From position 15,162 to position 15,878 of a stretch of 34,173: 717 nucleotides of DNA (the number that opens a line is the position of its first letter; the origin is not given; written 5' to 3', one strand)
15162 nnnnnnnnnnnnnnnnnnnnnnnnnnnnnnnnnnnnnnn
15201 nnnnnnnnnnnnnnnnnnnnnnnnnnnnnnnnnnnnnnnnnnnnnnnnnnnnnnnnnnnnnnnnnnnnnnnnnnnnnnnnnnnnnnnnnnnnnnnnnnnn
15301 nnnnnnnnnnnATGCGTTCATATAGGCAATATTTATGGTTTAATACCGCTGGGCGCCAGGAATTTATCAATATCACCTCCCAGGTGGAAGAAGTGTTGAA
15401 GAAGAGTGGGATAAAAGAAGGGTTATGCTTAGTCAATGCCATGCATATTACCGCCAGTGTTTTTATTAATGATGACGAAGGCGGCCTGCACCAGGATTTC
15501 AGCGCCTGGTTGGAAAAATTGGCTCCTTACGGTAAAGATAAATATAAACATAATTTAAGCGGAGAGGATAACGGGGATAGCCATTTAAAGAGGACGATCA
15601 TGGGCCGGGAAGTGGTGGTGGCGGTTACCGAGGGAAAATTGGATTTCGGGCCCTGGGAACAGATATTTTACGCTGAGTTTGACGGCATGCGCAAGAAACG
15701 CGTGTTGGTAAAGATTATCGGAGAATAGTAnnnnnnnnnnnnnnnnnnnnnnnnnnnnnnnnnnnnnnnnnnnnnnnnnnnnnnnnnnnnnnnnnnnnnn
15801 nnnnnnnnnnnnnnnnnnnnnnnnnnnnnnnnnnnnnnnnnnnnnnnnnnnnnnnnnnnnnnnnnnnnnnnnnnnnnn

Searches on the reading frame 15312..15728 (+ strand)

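Call 18: search_protein_families(library=pfam, proteins=[window:15312-15728:+], max_evalue=0.0001)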
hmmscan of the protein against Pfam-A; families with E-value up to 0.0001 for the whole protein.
window:15312-15728:+ (138 aa): 1 family
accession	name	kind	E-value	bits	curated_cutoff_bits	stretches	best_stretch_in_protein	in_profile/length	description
PF01894.22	UPF0047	-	4.4e-39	133.7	27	1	20-135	1-117/117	Uncharacterised protein family UPF0047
